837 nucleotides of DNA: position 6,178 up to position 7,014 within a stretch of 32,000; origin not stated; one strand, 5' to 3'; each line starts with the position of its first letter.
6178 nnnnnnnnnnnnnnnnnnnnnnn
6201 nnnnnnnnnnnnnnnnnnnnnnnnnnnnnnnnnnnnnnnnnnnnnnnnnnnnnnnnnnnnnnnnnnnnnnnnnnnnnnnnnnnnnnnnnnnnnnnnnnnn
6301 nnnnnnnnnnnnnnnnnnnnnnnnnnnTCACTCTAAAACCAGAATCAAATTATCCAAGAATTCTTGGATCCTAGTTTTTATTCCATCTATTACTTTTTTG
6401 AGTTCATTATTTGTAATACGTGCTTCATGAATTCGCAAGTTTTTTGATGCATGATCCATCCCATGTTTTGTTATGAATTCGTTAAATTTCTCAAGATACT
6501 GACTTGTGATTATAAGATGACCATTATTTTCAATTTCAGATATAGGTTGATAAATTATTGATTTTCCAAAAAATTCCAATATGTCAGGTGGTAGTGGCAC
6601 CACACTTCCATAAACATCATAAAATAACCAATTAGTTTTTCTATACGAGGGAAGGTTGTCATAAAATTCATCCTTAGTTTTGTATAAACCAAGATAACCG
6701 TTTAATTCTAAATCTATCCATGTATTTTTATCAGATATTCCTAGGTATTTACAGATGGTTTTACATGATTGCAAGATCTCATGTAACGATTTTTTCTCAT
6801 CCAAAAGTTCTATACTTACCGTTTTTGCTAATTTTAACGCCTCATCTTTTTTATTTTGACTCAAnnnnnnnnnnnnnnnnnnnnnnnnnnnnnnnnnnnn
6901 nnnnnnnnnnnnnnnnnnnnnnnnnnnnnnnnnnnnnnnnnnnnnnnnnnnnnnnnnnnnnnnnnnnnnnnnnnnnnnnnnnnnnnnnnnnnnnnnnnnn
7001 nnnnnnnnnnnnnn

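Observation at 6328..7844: Dam-family methyltransferase paired with an AbiTii-like protein, wedged between a sensor kinase and amoA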

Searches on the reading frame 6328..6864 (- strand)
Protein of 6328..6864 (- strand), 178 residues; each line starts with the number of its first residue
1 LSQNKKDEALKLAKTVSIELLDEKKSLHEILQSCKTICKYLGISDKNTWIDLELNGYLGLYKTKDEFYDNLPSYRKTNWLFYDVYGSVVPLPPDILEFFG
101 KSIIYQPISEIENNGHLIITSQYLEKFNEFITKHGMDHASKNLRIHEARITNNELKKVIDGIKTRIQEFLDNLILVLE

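Call 3: search_protein_families(library=pfam, proteins=[window:6328-6864:-], max_evalue=1)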
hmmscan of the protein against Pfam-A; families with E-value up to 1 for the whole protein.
window:6328-6864:- (178 aa): 3 families
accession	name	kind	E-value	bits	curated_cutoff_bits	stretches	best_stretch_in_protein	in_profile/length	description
PF18864.6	AbiTii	-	1.2e-14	55.4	27.6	1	12-170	2-160/189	AbiTii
PF14794.11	DUF4479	-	0.017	15.4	25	1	109-137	37-65/71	Domain of unknown function (DUF4479)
PF06058.19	DCP1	-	0.076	13.4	22.5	1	23-66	12-55/117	Dcp1-like decapping family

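Call 4: search_protein_families(library=padloc, proteins=[window:6328-6864:-], max_evalue=1)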
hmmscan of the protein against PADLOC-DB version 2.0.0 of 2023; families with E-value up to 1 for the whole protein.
window:6328-6864:- (178 aa): 1 family
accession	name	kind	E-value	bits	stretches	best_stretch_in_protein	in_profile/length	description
PDLC02334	AbiTii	-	4.3e-18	64.3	1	12-169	2-156/185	AbiTii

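Call 5: search_protein_families(library=ncbifam, proteins=[window:6328-6864:-], max_evalue=1)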
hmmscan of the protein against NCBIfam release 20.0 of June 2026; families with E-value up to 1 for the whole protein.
window:6328-6864:- (178 aa): 1 family
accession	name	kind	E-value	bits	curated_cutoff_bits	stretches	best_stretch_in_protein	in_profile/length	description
NF002048.0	PRK00876.1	subfamily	0.1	11.4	313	1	18-78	68-127/330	NAD(+) synthase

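Call 17: find_related_loci(query=window:6328-6864:-, collection=genome_contigs, flank=4000)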
Query window:6328-6864:- (178 aa) in genome_contigs; peptide patterns used: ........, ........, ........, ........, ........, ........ (x = any residue, [..] = any of these).
117 stretches matched a pattern; 6 encode a relative of the query (tblastn E <= 1e-3); 6 distinct loci.
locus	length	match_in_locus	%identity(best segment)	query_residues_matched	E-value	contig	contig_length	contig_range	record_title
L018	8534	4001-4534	96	1-178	6e-115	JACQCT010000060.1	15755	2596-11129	MAG: Thaumarchaeota archaeon isolate NC_groundwater_975_Pr1_S-0.2um_35_340 Montesol18-Sp2_coassembly_scaffold_1150407, w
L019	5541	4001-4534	96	1-178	2e-113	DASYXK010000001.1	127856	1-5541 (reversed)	MAG TPA_asm: Nitrosopumilaceae archaeon isolate SMAG_U6306 k141_1098087, whole genome shotgun sequence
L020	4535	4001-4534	93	1-178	2e-110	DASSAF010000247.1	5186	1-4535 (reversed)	MAG TPA_asm: Nitrosopumilaceae archaeon isolate SMAG_U15628 k141_54993, whole genome shotgun sequence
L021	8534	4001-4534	90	1-178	1e-108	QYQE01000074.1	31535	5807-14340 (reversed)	MAG: Nitrosopumilales archaeon isolate PowLak16_MAG10 c_000000007394, whole genome shotgun sequence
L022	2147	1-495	92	14-178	2e-105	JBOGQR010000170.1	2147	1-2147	MAG: Nitrosopumilaceae archaeon isolate SE1503_metabat2.bin.5 NODE_7657_length_2147_cov_1.386634, whole genome shotgun s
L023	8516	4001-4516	85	1-172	2e-99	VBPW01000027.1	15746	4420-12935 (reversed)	MAG: Thaumarchaeota archaeon isolate TA_20 14_0927_12_40cm_scaffold_2301, whole genome shotgun sequence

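Call 18: find_related_loci(query=window:6328-6864:-, collection=metagenome_contigs, flank=3000)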
Query window:6328-6864:- (178 aa) in metagenome_contigs; peptide patterns used: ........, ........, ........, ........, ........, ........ (x = any residue, [..] = any of these).
286 stretches matched a pattern; 16 encode a relative of the query (tblastn E <= 1e-3); 16 distinct loci.
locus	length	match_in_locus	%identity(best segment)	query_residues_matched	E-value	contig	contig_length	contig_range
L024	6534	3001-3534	97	1-178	5e-115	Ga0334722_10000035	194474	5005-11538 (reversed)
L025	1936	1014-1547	92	1-178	6e-116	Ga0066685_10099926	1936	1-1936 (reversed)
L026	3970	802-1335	90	1-178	2e-110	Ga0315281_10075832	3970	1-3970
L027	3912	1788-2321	89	1-178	3e-109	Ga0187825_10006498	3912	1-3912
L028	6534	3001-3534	89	1-178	5e-105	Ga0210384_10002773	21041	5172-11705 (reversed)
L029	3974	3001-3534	87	1-178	4e-105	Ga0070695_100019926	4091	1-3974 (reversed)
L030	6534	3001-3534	87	1-178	9e-104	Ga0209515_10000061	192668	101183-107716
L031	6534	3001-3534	87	1-178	2e-103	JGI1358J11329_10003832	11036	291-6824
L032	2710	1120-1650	88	1-178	6e-106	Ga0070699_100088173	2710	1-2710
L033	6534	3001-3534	85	1-178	8e-103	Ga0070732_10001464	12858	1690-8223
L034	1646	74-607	85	1-178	5e-108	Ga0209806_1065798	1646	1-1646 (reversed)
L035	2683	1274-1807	84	1-178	5e-104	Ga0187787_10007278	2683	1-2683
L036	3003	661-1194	84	1-178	4e-102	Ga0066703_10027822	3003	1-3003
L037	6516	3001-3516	86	1-172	5e-100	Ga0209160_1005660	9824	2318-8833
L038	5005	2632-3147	85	1-172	3e-99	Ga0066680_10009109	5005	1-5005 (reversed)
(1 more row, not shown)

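Call 23: find_homologous_proteins(query=window:6328-6864:-, max_evalue=0.001)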
Query window:6328-6864:- (178 aa): 98 proteins with E <= 0.001 among 136 candidates.
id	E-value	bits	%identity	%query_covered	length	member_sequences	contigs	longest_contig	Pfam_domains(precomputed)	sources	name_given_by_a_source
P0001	1.2e-111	388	98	100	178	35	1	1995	PF18864.7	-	-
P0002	1.3e-109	382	96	100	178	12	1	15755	PF18864.7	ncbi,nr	ncbi:MAG: hypothetical protein HY223_10170 [Thaumarchaeota archaeon]|nr:hypothetical protein [Nitros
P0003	2.1e-105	368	93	100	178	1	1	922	PF18864.7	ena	-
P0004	7.1e-105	366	93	100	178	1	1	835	PF18864.7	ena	-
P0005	6.2e-104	363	93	100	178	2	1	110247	PF18864.7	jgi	jgi:hypothetical protein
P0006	6.5e-104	363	92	100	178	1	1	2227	PF18864.7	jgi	-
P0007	6.4e-103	360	89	100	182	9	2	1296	PF18864.7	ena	-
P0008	2.5e-101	355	89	100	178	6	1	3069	PF18864.7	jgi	jgi:hypothetical protein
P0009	6.2e-101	353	89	100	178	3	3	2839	PF18864.7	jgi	-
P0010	7.2e-101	353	89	100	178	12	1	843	PF18864.7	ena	-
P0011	1.2e-100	353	89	100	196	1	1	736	PF18864.7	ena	-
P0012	1.7e-100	352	89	100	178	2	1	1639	PF18864.7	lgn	-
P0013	2.3e-99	348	89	100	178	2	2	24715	PF18864.7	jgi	jgi:hypothetical protein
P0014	3.5e-99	348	87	100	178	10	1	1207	PF18864.7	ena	-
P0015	4.8e-99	347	87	100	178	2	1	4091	PF18864.7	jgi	-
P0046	9.1e-71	255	63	100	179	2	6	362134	PF18864.7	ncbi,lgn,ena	ncbi:MAG: hypothetical protein ABI340_10925 [Nitrososphaera sp.]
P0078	2.2e-64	234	60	94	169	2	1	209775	PF18864.7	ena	-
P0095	2.1e-58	215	54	94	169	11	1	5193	PF18864.7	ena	-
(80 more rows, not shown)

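Call 33: find_encoding_contigs(protein=P0046, flank=6000, max_places=2)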
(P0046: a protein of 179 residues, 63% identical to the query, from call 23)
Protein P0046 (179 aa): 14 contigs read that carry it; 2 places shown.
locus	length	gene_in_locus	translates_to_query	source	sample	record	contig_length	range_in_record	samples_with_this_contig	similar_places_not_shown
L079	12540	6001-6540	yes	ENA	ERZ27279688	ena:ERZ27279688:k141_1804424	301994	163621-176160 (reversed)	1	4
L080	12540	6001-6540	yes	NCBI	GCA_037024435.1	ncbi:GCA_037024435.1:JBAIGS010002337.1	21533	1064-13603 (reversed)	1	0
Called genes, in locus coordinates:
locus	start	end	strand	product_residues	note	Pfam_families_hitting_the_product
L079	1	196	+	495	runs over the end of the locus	PF00909:Ammonium_transp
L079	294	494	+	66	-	-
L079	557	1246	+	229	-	-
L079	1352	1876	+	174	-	-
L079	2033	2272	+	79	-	-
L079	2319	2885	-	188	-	PF04744:Monooxygenase_B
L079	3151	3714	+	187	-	PF04896:AmoC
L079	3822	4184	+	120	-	-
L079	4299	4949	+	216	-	PF12942:Archaeal_AmoA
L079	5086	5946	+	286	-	PF02086:MethyltransfD12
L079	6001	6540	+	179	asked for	PF18864:AbiTii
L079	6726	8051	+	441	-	PF00989:PAS, PF13188:PAS_8 (faint), PF08448:PAS_4, PF13426:PAS_9, PF08447:PAS_3 (weak), PF00512:HisKA (weak), PF02518:HATPase_c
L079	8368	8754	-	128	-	-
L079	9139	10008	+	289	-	-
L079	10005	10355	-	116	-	PF20364:DUF6659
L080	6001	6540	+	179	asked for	PF18864:AbiTii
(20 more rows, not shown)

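Call 34: find_encoding_contigs(protein=P0078, flank=6000, max_places=2)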
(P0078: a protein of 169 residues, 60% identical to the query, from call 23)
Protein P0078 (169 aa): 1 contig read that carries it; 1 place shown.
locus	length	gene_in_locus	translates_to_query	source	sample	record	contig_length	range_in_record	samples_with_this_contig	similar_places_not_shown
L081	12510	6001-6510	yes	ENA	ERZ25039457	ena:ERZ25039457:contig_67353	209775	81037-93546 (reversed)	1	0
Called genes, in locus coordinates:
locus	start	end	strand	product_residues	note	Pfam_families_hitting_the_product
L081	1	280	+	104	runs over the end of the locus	PF00909:Ammonium_transp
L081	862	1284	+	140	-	-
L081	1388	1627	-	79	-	-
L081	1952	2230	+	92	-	-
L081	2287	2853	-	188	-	PF04744:Monooxygenase_B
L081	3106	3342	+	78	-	-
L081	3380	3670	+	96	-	-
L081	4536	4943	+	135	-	PF12942:Archaeal_AmoA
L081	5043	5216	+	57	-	PF02086:MethyltransfD12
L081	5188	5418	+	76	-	-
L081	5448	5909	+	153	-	PF02086:MethyltransfD12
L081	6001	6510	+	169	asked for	PF18864:AbiTii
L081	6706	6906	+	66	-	-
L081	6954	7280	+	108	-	PF00989:PAS, PF08448:PAS_4, PF13426:PAS_9, PF08447:PAS_3 (weak)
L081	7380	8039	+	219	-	PF02518:HATPase_c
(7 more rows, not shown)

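Call 35: find_encoding_contigs(protein=P0095, flank=6000, max_places=2)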
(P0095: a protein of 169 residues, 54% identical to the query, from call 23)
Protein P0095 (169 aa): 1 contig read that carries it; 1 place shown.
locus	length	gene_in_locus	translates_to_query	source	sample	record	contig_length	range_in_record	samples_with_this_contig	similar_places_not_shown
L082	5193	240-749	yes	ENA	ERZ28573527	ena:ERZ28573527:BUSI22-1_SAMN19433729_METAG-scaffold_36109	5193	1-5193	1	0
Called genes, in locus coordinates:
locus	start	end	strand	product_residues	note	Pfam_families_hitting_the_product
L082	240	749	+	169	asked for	PF18864:AbiTii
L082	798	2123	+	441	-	PF00989:PAS, PF13426:PAS_9, PF08447:PAS_3 (weak), PF02518:HATPase_c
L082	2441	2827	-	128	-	-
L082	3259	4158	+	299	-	-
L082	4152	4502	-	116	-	PF20364:DUF6659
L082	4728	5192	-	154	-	?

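Call 52: predict_structure(alignment_id=A1)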
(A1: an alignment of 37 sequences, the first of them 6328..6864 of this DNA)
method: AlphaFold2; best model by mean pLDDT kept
length: 178 residues; sequences in the alignment: 37
mean_pLDDT: 84.5   pTM: 0.77
mean pLDDT of the five models: 84.5, 82.6, 80.9, 79.7, 77.9
residues with pLDDT >= 90: 55; 70-90: 111; 50-70: 12; < 50: 0
segments of 3 or more residues with pLDDT < 50: none
pLDDT, mean of each block of 10 residues (from residue 1): 81 94 92 93 88 84 76 84 84 71 81 82 77 78 82 90 95 91
secondary structure, 60 per line:
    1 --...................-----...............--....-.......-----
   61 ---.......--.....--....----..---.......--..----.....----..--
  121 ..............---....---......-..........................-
elements in order: H3-21 H27-41 H44-47 H49-55 H64-70 E80-83 H93-99 H108-112 H121-134 H138-141 E145-150 H152-177

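Call 53: search_protein_representatives(alignment_id=A1)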
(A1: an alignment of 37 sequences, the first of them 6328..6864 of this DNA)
Query: 37 sequences, 180 profile positions. Proteins with E-value up to 0.001 (for the whole library): 65; up to 1e-10: 37; up to 1e-30: 6. The best 65 are listed.
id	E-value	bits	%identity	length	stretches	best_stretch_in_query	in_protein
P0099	3.1e-90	317.1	-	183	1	2-179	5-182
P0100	5.2e-38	147.0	-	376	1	3-178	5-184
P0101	7.3e-34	133.5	-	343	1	4-179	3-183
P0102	2.4e-33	131.8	-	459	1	5-179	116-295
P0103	8.8e-32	126.7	-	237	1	3-178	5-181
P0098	4.7e-31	124.3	-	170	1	89-179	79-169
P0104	1.1e-30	123.1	-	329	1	2-175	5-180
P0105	3.3e-28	115.1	-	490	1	10-179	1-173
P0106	5.3e-25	104.6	-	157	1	1-142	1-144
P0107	3.0e-21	92.4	-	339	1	3-178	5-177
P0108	5.6e-21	91.5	-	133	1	5-120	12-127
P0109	7.1e-20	87.9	-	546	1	4-179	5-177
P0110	2.6e-19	86.1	-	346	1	5-179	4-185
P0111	9.2e-19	84.3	-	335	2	3-112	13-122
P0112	1.7e-18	83.4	-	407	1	4-175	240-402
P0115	3.0e-16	76.1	-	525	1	3-178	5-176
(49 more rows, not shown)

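Call 54: search_protein_families(library=pfam, proteins=[P0100, P0101, P0102, P0103, P0104, P0105, P0107, P0109, P0110, P0115], max_evalue=0.01)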
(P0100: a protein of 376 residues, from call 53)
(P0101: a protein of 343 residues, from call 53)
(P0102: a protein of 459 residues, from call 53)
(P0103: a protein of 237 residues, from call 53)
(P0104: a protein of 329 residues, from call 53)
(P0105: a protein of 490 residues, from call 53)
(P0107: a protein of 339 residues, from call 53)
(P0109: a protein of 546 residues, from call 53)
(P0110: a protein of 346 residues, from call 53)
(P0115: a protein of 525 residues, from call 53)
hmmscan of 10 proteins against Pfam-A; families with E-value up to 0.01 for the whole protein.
P0100 (376 aa): 2 families
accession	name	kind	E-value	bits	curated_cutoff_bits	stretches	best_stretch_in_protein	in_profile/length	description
PF18864.6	AbiTii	-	3.7e-21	76.6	27.6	1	15-203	3-185/189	AbiTii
PF11536.14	DUF3226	-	6e-05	23.4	27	1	206-292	2-86/208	Protein of unknown function (DUF3226)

P0101 (343 aa): 1 family
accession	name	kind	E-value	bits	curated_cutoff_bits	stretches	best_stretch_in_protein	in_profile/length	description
PF18864.6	AbiTii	-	1.2e-14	55.4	27.6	1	11-174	2-160/189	AbiTii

P0102 (459 aa): 1 family
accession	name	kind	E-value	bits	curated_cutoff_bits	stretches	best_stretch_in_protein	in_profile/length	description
PF18864.6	AbiTii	-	1.1e-13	52.3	27.6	1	123-309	2-182/189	AbiTii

P0103 (237 aa): 1 family
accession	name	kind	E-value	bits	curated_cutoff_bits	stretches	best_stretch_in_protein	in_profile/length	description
PF18864.6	AbiTii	-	3.3e-16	60.5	27.6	1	14-199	2-185/189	AbiTii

P0104 (329 aa): 2 families
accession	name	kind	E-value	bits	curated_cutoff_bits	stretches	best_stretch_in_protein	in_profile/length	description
PF09509.15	Hypoth_Ymh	-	1e-29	103.3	25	1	203-321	2-119/119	Protein of unknown function (Hypoth_ymh)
PF18864.6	AbiTii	-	4e-14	53.7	27.6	1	15-192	2-181/189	AbiTii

P0105 (490 aa): 1 family
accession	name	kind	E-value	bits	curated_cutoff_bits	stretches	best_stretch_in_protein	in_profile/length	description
PF18864.6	AbiTii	-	5e-10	40.3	27.6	1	6-187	5-182/189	AbiTii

P0107 (339 aa): 2 families
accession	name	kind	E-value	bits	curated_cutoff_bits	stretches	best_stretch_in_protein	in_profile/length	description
PF18864.6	AbiTii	-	6.8e-15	56.2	27.6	1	14-169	2-160/189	AbiTii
PF17346.7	DUF5376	-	0.00087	19.9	25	1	18-80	66-129/136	Family of unknown function (DUF5376)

P0109 (546 aa): 1 family
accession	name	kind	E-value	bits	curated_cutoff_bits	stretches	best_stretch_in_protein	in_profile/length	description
PF18864.6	AbiTii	-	5e-15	56.6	27.6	1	13-173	2-165/189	AbiTii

P0110 (346 aa): 1 family
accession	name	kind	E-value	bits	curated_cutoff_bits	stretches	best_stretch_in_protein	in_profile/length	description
PF18864.6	AbiTii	-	5.2e-14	53.3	27.6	1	16-176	7-160/189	AbiTii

P0115 (525 aa): 2 families
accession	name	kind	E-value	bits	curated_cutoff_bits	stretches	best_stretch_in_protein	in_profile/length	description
PF18864.6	AbiTii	-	3.3e-10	40.9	27.6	1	13-168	1-160/189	AbiTii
PF23864.1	DUF7222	-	0.0095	16.6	27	0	491-515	33-57/108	Domain of unknown function (DUF7222)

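Call 57: fold_search(model_id=the predicted structure, library=pdb)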
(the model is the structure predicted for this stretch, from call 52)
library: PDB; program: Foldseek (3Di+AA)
matches with E <= 10: 60; with E <= 0.001: 0
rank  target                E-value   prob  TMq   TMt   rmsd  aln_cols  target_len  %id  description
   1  2bqx                  1.3e+00  0.08  0.17  0.18  11.1       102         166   16  Inorganic Pyrophosphatase from the Pathogenic Bacterium Helicobacter pylori-Kinetic and Structural Properties (released 2006-10-18)
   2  5vxj_I                1.3e+00  0.05  0.18  0.13  20.4       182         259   12  2.50 A resolution structure of IpaD from Shigella flexneri in complex with single-domain antibody JMK-E3 (released 2017-08-30)
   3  1ygz_A                1.4e+00  0.08  0.17  0.17  10.6        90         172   16  Crystal Structure of Inorganic Pyrophosphatase from Helicobacter pylori (released 2005-11-01)
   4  3tr4_F                2.7e+00  0.06  0.18  0.18  11.4       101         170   15  Structure of an inorganic pyrophosphatase (ppa) from Coxiella burnetii (released 2011-10-19)
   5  3gfa_B                3.0e+00  0.03  0.17  0.16  19.9       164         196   12  Crystal structure of a putative nitroreductase in complex with fmn (cd3205) from clostridium difficile 630 at 1.35 A r (released 2009-03-17)
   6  9dzc_B                3.4e+00  0.02  0.14  0.08  23.2       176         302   15  PvRBP2b N-terminal domain stabilised mutant WHT2483 (released 2025-02-26)
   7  1qez_A                3.6e+00  0.05  0.17  0.18  10.8        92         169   17  SULFOLOBUS ACIDOCALDARIUS INORGANIC PYROPHOSPHATASE: AN ARCHAEL PYROPHOSPHATASE. (released 1999-04-14)
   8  2bqy                  3.8e+00  0.06  0.18  0.19  10.0        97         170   16  Inorganic Pyrophosphatase from the Pathogenic Bacterium Helicobacter pylori-Kinetic and Structural Properties (released 2006-10-18)
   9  9a65_B                3.8e+00  0.03  0.17  0.06  13.8       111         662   10  Integrative model of YVAQ-MCPB by crosslinking MS and deep learning (released 2024-09-18)
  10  3gfa_A                4.5e+00  0.02  0.18  0.16  19.9       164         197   12  Crystal structure of a putative nitroreductase in complex with fmn (cd3205) from clostridium difficile 630 at 1.35 A r (released 2009-03-17)
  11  5iji                  4.8e+00  0.02  0.15  0.12  19.1       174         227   13  Fragment of nitrate/nitrite sensor histidine kinase NarQ (WT) in symmetric holo state (released 2017-05-31)
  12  3emj_A                5.1e+00  0.03  0.17  0.18  10.1        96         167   11  2.2 A crystal structure of inorganic pyrophosphatase from rickettsia prowazekii (p21 form) (released 2008-10-07)
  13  8cvi_A                5.1e+00  0.01  0.13  0.10  22.5       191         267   10  Cryo-EM structure of the supercoiled EPEC H6 flagellar filament core Curly I waveform (released 2022-09-07)
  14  3d63_A                5.4e+00  0.04  0.18  0.18  10.9        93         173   12  Crystal structure of inorganic pyrophosphatase from Burkholderia pseudomallei (released 2008-07-08)
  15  7xge_C                5.4e+00  0.02  0.17  0.18  20.1       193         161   11  Crystal structure of MCL-1 in complex with computationally designed inhibitor protein (released 2022-07-20)
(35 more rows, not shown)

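Call 72: fold_search(model_id=the predicted structure, library=viral)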
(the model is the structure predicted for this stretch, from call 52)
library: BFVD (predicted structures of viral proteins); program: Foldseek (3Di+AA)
matches with E <= 10: 131; with E <= 0.001: 0
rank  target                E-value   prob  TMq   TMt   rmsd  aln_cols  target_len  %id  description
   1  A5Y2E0                1.7e-01  0.16  0.21  0.21  11.0       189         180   14  (no name in the UniProt tables at hand)
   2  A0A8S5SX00            2.5e-01  0.21  0.19  0.14  11.4       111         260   10  Antirepressor protein [Siphoviridae sp. ctDOT22]
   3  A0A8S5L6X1            6.6e-01  0.08  0.23  0.06  17.2       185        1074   14  Prohead core protein serine protease [Myoviridae sp. ctA4D8]
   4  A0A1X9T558            1.1e+00  0.03  0.15  0.09  16.1       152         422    8  Suppressor of cytokine signaling 5 motif protein [Ranid herpesvirus 3]
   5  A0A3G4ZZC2            1.3e+00  0.08  0.28  0.19  16.1       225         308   12  Uncharacterized protein [Gaeavirus sp.]
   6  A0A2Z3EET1            1.3e+00  0.05  0.21  0.15  17.5       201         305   11  (no name in the UniProt tables at hand)
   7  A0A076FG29            1.5e+00  0.08  0.22  0.26  12.7       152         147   12  Uncharacterized protein [Aureococcus anophagefferens virus]
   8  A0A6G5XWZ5            1.5e+00  0.05  0.18  0.18  16.0       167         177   14  (no name in the UniProt tables at hand)
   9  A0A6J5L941            1.5e+00  0.04  0.18  0.08  22.7       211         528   13  histidine kinase [uncultured Caudovirales phage]
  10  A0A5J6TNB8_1          2.0e+00  0.03  0.18  0.04  17.6       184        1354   11  (no name in the UniProt tables at hand)
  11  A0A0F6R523            2.4e+00  0.03  0.13  0.18  18.4       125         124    9  Uncharacterized protein [Sinorhizobium phage phiM9]
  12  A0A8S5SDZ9            2.6e+00  0.06  0.22  0.27  27.7       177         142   11  Uncharacterized protein [Caudovirales sp. ctrNG92]
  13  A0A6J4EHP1            2.8e+00  0.03  0.17  0.15  14.4       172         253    9  (no name in the UniProt tables at hand)
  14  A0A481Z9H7            3.0e+00  0.02  0.15  0.14  17.9       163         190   12  Uncharacterized protein [Pithovirus LCPAC304]
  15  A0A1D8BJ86            3.0e+00  0.01  0.10  0.15  17.5        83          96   12  Conserved lipothrixviral protein [Sulfolobus islandicus filamentous virus 2]
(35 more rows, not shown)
